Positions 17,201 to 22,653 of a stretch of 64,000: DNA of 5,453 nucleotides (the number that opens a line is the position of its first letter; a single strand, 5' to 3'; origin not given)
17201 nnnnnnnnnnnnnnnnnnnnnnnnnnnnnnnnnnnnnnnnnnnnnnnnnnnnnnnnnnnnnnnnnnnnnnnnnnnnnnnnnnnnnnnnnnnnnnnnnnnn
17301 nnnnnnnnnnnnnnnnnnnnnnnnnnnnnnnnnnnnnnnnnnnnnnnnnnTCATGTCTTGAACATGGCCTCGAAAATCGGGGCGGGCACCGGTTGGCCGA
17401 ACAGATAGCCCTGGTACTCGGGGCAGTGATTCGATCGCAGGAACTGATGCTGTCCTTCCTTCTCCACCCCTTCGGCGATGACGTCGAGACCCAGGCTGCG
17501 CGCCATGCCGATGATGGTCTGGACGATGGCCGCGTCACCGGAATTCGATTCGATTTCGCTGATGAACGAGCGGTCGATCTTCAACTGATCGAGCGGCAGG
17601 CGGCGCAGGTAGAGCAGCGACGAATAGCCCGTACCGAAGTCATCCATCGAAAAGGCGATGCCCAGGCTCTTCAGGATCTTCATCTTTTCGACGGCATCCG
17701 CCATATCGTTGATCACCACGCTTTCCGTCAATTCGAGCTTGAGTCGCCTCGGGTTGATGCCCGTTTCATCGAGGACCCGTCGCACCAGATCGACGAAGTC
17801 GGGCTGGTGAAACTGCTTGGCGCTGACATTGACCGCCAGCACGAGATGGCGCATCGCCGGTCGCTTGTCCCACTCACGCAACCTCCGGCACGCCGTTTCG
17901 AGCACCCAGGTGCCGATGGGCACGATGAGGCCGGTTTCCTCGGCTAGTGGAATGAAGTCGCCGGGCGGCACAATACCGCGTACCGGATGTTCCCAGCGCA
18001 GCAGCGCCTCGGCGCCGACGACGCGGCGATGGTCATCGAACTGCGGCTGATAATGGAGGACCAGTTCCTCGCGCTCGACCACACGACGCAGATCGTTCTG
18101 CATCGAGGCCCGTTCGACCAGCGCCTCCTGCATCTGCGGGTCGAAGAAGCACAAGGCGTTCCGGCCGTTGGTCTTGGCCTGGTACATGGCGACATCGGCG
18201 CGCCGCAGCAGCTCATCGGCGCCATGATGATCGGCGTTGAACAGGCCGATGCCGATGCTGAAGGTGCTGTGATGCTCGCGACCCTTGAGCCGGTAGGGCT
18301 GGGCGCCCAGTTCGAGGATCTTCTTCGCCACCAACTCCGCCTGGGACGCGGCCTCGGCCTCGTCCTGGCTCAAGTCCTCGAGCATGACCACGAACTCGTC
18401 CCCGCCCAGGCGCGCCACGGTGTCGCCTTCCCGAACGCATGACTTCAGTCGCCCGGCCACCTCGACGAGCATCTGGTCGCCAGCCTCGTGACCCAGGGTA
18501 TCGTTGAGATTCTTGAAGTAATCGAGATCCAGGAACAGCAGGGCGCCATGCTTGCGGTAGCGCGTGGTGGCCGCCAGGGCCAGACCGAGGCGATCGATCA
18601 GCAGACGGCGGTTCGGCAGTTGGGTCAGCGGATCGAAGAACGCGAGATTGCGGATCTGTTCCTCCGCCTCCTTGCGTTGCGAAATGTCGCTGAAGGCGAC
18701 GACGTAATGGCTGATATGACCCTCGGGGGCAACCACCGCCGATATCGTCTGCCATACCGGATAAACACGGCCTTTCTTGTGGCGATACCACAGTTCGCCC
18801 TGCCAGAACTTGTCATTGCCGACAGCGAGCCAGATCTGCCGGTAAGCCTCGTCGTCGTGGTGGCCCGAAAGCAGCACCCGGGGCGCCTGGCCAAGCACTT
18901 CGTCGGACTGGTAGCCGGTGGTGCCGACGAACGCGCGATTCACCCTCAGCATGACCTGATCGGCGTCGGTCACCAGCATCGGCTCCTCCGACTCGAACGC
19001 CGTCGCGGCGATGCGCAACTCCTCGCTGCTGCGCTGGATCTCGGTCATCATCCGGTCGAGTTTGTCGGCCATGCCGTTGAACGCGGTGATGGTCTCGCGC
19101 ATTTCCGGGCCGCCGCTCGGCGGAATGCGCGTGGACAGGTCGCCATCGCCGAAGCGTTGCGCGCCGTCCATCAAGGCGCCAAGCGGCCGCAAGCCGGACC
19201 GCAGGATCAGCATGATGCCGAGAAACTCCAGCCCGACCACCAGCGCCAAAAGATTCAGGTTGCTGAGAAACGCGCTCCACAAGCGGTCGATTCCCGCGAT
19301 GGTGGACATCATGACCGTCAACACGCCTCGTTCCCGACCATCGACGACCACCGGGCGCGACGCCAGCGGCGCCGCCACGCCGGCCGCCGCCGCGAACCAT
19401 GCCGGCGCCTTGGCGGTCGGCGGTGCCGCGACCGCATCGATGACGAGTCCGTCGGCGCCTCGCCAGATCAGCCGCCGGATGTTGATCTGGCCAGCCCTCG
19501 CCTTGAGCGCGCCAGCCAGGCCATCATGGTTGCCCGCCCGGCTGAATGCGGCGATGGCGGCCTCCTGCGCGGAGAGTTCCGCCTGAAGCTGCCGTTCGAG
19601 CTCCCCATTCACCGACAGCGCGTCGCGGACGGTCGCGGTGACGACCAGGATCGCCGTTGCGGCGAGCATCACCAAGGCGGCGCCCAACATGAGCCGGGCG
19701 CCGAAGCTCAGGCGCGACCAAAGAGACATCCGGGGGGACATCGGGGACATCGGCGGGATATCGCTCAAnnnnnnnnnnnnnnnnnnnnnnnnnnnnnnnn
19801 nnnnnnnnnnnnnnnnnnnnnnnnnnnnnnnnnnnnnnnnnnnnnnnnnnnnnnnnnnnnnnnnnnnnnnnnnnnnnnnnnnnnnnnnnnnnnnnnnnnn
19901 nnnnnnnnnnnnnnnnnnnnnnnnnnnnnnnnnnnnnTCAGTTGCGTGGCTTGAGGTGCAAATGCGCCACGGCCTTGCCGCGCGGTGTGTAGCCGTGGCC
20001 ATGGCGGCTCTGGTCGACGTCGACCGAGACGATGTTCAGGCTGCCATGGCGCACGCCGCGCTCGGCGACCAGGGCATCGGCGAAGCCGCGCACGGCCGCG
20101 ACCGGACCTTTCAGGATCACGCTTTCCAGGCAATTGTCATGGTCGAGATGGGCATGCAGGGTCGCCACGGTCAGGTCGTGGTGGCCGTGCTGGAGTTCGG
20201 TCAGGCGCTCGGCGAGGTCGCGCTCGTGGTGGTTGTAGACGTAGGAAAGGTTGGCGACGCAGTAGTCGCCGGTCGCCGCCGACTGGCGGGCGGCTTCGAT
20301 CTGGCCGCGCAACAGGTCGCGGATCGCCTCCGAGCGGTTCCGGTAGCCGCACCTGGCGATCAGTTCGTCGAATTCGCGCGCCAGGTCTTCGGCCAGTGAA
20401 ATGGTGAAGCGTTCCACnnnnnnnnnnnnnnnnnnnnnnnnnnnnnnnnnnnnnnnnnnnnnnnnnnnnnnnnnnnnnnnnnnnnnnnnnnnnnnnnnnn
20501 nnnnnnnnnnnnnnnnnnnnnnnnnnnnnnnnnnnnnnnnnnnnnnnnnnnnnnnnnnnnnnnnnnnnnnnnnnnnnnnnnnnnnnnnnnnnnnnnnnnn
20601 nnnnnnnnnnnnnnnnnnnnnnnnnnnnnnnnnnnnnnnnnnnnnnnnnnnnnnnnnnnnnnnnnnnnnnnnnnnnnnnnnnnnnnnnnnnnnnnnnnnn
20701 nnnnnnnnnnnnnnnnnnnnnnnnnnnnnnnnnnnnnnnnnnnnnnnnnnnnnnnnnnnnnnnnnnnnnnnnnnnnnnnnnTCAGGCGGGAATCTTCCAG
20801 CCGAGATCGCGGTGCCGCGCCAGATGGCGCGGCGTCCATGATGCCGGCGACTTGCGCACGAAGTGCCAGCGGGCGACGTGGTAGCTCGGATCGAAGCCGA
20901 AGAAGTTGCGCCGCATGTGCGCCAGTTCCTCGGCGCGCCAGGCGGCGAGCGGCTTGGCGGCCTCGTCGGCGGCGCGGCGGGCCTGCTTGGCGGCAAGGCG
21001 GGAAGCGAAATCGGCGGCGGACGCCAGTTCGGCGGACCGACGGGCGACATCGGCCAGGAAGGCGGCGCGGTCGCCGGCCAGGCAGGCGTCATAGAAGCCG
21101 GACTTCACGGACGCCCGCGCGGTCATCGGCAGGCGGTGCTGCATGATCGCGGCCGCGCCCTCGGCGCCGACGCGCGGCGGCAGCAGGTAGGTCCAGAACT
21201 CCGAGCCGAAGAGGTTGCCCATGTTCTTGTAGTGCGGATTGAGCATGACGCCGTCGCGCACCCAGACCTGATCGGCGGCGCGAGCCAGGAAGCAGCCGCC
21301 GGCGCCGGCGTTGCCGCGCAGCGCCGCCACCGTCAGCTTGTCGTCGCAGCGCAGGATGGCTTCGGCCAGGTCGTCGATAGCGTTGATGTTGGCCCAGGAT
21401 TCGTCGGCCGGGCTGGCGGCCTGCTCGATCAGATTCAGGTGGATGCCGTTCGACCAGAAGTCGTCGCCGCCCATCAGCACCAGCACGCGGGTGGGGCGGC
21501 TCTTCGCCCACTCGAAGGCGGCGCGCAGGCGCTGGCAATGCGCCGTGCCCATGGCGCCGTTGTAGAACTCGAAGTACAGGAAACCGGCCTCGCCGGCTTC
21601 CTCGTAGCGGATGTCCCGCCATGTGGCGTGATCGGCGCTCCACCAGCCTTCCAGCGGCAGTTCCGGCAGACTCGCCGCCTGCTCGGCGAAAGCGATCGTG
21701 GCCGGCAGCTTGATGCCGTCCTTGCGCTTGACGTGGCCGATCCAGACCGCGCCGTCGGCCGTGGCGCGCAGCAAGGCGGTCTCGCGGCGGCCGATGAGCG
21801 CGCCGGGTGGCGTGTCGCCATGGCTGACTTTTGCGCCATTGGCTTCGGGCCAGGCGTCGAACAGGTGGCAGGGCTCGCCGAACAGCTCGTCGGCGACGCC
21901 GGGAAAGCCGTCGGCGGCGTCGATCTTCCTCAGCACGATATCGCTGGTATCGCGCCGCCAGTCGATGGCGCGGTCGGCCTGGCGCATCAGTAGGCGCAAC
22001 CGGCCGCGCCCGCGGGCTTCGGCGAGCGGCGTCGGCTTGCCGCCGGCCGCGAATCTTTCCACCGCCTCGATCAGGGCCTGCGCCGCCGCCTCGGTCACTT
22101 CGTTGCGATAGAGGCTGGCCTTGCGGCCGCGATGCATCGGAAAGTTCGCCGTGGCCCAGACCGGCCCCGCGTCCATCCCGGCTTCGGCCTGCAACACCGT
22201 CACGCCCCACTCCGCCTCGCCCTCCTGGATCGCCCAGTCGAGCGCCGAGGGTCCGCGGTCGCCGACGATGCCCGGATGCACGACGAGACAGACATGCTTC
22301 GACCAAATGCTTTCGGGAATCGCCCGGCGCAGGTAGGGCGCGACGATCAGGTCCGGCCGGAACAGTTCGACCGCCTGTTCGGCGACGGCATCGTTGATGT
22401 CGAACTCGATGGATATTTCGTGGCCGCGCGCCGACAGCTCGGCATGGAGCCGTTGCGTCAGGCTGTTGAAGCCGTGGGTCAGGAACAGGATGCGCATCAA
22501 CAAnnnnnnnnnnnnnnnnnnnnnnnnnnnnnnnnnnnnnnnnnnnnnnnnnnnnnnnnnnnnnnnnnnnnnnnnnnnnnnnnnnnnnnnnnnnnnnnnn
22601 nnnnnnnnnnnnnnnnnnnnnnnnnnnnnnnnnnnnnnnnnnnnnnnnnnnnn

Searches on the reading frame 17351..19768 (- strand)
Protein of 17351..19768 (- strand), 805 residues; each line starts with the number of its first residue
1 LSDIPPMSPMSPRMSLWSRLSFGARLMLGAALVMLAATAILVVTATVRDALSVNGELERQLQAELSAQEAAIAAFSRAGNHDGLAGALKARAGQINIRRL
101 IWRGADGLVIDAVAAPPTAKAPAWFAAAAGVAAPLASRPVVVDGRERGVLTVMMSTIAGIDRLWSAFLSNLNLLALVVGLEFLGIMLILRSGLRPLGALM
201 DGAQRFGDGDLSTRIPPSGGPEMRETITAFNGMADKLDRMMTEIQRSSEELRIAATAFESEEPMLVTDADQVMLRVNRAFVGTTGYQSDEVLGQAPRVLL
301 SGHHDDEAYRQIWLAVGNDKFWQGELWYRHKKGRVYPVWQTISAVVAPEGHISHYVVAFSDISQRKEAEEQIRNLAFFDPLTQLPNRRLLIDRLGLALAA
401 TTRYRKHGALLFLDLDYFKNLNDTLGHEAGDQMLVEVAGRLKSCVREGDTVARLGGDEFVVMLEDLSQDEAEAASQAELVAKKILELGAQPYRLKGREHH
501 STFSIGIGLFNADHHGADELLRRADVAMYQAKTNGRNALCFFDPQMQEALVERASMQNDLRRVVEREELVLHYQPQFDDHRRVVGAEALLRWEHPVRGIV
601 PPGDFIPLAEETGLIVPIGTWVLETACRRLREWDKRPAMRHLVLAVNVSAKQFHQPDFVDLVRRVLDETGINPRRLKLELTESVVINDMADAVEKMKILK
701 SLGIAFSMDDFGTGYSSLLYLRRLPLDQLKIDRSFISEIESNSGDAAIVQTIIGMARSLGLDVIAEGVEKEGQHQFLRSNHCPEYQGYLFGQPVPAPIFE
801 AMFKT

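Call 81: search_protein_families(library=pfam, proteins=[window:17351-19768:-], max_evalue=0.001)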
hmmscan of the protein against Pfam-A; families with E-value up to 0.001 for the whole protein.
window:17351-19768:- (805 aa): 7 families
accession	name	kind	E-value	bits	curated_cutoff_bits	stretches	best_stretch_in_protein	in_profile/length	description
PF00563.25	EAL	-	4.5e-75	252.5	31.3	1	558-793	2-236/236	EAL domain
PF00990.26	GGDEF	-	2.6e-48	164.3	23.8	1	376-537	1-160/161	Diguanylate cyclase, GGDEF domain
PF00672.30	HAMP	-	4.2e-14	53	25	1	187-238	1-52/53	HAMP domain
PF13426.13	PAS_9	-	1.1e-11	45.3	27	1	262-364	2-103/103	PAS domain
PF00989.32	PAS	-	1.3e-09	38.5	22.6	1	262-362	12-113/113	PAS fold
PF08447.18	PAS_3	-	4.5e-06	27.3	25.6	1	275-356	3-86/89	PAS fold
PF08448.16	PAS_4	-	7e-06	26.7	23.1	1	261-367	5-110/110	PAS fold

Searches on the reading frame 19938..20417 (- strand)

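Call 81: search_protein_families(library=pfam, proteins=[window:19938-20417:-], max_evalue=0.001)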
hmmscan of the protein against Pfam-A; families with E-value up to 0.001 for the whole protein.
window:19938-20417:- (159 aa): 2 families
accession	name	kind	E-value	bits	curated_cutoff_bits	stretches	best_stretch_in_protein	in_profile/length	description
PF08753.17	NikR_C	-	7.1e-31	106.7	22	1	54-129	1-76/77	NikR C terminal nickel binding domain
PF01402.27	RHH_1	-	6.4e-09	35.9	20.5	1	3-37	1-34/39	Ribbon-helix-helix protein, copG family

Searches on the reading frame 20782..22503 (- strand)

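Call 82: search_protein_families(library=pfam, proteins=[window:20782-22503:-], max_evalue=0.001)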
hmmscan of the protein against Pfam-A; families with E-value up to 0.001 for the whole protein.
window:20782-22503:- (573 aa): 3 families
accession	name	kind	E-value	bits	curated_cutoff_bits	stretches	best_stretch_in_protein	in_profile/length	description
PF00378.25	ECH_1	-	6.9e-11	42.4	27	1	325-516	27-213/251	Enoyl-CoA hydratase/isomerase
PF00551.24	Formyl_trans_N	-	9.2e-11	42.3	26.1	1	41-148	71-181/181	Formyl transferase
PF02911.23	Formyl_trans_C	-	1.4e-07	32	21.1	1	174-269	3-93/100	Formyl transferase, C-terminal domain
